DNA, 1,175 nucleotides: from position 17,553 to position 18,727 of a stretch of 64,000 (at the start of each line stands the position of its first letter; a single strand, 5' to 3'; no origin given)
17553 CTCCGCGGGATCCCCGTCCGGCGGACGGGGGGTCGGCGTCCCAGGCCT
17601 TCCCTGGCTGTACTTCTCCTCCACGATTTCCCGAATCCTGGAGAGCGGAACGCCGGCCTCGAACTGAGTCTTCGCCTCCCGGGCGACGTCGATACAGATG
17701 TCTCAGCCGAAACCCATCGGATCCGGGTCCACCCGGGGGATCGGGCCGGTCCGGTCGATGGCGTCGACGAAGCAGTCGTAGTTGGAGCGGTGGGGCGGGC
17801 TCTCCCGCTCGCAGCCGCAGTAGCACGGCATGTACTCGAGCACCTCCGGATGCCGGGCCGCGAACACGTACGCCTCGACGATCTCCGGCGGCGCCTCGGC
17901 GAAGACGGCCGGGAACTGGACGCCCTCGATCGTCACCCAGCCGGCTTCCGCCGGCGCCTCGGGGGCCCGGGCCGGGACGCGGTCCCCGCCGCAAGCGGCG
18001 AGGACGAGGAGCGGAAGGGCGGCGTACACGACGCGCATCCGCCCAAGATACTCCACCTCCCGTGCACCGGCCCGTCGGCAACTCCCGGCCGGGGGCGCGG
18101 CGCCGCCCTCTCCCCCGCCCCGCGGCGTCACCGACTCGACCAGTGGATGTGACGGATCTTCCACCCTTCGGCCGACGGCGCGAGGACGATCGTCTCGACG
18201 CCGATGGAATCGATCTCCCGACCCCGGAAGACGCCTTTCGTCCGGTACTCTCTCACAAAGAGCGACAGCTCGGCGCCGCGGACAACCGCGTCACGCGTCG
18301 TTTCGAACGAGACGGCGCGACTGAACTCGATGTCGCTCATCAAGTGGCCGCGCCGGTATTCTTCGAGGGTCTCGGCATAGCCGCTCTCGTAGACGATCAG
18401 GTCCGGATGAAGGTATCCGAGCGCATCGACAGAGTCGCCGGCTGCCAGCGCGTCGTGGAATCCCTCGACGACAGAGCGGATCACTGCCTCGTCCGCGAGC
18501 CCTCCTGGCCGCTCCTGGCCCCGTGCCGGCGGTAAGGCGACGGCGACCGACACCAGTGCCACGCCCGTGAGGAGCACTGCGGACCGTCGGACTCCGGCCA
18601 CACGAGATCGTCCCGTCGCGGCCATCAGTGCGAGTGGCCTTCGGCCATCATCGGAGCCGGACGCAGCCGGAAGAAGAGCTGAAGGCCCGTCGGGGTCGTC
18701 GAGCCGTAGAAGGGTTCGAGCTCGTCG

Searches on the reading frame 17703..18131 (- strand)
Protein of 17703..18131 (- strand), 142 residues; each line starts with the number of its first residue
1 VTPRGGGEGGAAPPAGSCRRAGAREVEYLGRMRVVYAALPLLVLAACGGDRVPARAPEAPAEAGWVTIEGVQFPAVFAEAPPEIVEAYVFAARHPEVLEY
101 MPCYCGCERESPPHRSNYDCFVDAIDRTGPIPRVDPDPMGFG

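Call 69: search_protein_families(library=pfam, proteins=[window:17703-18131:-], max_evalue=0.00001)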
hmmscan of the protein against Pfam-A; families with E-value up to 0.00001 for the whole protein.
window:17703-18131:- (142 aa): 1 family
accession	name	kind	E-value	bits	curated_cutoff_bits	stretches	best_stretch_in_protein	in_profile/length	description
PF13798.11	PCYCGC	-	2.6e-13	50.6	25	1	72-131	42-100/153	Protein of unknown function with PCYCGC motif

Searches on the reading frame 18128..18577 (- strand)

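Call 69: search_protein_families(library=pfam, proteins=[window:18128-18577:-], max_evalue=0.00001)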
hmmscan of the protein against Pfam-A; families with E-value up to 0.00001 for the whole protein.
window:18128-18577:- (149 aa): 1 family
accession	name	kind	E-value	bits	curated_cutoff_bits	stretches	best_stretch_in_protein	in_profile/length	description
PF13474.12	SnoaL_3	-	6.9e-06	26.8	22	1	33-147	1-117/121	SnoaL-like domain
